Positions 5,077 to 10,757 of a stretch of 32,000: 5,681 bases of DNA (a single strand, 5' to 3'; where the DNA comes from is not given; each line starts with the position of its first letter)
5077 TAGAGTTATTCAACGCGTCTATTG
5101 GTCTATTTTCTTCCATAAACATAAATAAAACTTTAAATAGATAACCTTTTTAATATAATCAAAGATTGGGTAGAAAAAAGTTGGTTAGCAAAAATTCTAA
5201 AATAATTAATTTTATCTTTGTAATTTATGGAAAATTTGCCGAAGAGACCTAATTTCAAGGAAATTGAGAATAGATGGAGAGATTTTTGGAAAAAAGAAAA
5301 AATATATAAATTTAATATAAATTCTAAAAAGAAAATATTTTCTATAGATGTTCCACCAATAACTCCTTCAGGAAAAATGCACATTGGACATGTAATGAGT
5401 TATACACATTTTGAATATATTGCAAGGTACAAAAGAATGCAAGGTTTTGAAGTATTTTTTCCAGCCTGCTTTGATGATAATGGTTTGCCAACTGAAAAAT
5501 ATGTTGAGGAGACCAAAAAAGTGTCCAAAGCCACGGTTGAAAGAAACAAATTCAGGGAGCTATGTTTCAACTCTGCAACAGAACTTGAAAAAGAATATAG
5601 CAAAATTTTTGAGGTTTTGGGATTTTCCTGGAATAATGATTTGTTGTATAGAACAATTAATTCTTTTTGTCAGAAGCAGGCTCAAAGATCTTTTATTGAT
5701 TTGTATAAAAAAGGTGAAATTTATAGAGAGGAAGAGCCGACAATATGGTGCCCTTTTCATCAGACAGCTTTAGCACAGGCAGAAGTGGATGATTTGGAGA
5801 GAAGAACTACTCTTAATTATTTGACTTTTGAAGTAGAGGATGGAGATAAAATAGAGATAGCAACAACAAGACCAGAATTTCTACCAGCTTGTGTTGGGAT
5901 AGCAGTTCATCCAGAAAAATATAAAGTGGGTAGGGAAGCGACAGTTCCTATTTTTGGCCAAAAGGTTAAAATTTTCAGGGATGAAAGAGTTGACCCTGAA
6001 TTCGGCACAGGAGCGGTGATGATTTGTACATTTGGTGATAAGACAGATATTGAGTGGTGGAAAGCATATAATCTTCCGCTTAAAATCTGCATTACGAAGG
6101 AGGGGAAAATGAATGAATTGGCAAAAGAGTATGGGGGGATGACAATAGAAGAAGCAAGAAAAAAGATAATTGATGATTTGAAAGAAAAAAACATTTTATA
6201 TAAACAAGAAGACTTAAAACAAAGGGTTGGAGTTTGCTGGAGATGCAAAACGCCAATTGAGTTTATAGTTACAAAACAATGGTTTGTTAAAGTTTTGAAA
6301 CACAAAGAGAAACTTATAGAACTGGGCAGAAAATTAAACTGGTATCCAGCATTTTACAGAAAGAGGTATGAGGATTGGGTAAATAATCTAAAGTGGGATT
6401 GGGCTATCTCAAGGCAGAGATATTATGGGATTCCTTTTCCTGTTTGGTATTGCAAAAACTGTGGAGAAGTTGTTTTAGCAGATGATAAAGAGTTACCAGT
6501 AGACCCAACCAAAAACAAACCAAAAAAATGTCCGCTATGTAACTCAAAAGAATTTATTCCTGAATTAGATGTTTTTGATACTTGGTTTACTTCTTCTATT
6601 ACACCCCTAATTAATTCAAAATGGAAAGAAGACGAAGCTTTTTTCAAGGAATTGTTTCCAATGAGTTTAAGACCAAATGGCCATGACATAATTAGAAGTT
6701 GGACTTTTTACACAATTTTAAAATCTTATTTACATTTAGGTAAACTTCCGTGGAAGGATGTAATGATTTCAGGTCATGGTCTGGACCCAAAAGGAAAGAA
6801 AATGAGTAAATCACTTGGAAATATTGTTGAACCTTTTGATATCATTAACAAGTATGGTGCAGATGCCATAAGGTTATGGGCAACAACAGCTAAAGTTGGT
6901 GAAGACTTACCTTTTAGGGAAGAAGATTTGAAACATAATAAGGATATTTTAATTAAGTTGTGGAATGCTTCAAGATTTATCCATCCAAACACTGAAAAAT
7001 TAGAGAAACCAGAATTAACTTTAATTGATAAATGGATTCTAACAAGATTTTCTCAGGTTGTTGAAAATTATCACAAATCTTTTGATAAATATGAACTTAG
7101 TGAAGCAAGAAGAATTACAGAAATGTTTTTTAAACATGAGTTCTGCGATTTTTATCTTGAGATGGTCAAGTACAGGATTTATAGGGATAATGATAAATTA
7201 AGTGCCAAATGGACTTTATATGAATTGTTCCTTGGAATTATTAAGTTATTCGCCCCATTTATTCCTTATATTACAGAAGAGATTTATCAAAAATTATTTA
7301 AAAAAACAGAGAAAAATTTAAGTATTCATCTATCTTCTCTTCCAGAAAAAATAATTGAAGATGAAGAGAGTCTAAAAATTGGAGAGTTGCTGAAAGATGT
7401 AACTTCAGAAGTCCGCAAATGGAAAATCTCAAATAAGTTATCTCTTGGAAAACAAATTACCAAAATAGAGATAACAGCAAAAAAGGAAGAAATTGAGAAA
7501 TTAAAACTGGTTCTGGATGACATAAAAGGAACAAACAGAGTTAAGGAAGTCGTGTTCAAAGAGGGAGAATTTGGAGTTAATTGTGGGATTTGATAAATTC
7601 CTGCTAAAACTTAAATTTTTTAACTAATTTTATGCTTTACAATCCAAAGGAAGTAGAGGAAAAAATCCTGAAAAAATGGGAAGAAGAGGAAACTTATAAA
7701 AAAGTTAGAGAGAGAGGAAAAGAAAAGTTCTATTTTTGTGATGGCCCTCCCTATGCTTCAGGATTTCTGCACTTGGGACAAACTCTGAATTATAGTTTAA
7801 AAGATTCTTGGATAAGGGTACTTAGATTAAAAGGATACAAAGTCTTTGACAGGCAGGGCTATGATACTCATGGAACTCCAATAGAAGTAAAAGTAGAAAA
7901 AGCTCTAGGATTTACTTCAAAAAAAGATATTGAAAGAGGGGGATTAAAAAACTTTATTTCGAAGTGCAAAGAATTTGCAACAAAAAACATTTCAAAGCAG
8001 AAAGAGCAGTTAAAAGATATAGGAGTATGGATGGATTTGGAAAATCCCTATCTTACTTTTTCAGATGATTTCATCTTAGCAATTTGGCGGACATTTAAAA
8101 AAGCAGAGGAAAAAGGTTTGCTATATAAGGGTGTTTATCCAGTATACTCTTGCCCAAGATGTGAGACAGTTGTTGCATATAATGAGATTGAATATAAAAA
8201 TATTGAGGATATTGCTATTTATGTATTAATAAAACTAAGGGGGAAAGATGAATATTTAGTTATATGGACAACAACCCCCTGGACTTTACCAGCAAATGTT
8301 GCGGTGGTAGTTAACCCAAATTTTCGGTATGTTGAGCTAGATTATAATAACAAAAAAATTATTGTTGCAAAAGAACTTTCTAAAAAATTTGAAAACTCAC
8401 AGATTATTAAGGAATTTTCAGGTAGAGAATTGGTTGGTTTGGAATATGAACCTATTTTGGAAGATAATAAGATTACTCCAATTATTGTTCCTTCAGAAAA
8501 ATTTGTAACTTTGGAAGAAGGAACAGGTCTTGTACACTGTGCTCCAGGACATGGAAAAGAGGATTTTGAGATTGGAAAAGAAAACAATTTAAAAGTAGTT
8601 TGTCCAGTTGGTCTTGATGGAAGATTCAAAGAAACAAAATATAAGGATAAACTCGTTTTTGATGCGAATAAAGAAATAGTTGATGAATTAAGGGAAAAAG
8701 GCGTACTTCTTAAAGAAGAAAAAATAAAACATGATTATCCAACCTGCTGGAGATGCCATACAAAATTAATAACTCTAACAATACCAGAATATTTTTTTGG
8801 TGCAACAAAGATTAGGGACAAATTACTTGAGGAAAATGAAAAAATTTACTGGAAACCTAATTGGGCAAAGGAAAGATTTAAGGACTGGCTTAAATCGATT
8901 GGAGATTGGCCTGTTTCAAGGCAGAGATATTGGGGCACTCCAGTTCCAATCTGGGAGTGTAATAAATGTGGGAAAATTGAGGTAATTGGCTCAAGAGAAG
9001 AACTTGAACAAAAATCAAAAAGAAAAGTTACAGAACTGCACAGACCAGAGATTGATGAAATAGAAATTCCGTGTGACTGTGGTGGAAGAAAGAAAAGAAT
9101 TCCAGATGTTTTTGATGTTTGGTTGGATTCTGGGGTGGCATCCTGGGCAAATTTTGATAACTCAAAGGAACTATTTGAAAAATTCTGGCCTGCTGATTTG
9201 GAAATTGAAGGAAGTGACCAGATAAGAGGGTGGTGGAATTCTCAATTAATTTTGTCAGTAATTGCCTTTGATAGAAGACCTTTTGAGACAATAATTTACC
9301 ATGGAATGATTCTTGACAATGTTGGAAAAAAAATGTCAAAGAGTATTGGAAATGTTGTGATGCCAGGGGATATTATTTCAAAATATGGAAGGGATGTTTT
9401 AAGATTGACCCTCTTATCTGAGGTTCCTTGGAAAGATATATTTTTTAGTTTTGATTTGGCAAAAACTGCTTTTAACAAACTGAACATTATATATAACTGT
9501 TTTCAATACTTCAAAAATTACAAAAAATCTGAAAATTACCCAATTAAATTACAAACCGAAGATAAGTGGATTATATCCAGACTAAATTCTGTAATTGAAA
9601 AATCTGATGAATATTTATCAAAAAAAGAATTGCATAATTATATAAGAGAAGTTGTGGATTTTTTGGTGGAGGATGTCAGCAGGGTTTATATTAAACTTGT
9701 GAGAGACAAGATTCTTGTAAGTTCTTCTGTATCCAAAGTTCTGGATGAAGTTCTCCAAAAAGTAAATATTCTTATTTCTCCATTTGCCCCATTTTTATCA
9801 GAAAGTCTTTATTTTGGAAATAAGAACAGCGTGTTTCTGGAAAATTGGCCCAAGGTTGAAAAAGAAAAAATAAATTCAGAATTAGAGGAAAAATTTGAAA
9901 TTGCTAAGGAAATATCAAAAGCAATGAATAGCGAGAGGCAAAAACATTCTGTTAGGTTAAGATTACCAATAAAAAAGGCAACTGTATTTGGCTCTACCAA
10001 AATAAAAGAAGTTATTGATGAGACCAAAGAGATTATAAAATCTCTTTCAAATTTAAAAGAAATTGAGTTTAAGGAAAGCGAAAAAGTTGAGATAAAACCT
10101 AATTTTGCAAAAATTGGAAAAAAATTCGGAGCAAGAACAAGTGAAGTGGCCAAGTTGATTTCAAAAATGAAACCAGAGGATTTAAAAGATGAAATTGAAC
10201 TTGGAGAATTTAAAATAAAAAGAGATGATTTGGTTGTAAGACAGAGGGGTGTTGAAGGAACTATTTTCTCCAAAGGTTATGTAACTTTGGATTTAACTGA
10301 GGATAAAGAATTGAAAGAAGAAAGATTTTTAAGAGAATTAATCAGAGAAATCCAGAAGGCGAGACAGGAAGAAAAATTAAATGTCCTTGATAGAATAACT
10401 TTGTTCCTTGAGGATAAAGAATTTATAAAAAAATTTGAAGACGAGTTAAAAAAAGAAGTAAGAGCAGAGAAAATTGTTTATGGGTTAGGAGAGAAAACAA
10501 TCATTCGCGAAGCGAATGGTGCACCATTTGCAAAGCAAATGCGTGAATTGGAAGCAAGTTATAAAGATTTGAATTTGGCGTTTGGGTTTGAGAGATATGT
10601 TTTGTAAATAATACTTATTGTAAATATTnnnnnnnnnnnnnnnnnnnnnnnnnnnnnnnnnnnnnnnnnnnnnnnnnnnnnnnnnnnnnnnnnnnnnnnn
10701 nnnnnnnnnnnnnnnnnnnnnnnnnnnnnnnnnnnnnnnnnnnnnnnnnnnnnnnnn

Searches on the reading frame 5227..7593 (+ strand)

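Call 24: search_protein_families(library=pfam, proteins=[window:5227-7593:+], max_evalue=0.001)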
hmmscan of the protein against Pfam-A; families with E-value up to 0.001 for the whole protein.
window:5227-7593:+ (788 aa): 5 families
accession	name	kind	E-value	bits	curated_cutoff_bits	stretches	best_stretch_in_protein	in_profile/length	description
PF00133.28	tRNA-synt_1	-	2.6e-84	283.8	22.7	1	17-562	2-412/414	tRNA synthetases class I (I, L, M and V)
PF08264.19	Anticodon_1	-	1.7e-33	116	25.1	1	601-744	1-144/148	Anticodon-binding domain of tRNA ligase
PF09334.17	tRNA-synt_1g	-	4.8e-20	72.1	20.1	2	48-187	11-135/391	tRNA synthetases class I (M)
PF13603.12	tRNA-synt_1_2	-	2.6e-09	37.3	25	1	233-299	84-150/185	Leucyl-tRNA synthetase, editing domain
PF01406.26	tRNA-synt_1e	-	3.7e-09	36.8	27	1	520-571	248-299/301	tRNA synthetases class I (C) catalytic domain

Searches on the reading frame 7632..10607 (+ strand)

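Call 24: search_protein_families(library=pfam, proteins=[window:7632-10607:+], max_evalue=0.001)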
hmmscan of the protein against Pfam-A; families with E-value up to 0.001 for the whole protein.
window:7632-10607:+ (991 aa): 7 families
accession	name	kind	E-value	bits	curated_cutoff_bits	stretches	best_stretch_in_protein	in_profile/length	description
PF00133.28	tRNA-synt_1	-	5.1e-113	378.4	22.7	1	11-603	1-411/414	tRNA synthetases class I (I, L, M and V)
PF08264.19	Anticodon_1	-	7.9e-29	100.9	25.1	1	644-782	1-146/148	Anticodon-binding domain of tRNA ligase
PF09334.17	tRNA-synt_1g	-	8.9e-22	77.8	20.1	2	40-179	8-128/391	tRNA synthetases class I (M)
PF19302.4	DUF5915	-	3.1e-21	76.2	27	1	800-956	2-178/195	Domain of unknown function (DUF5915)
PF01406.26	tRNA-synt_1e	-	2.7e-07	30.7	27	1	527-598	214-284/301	tRNA synthetases class I (C) catalytic domain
PF01921.24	tRNA-synt_1f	-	5e-05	22.8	27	1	522-611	236-326/360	tRNA synthetases class I (K)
PF13603.12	tRNA-synt_1_2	-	0.00024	21.1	25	1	198-326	12-140/185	Leucyl-tRNA synthetase, editing domain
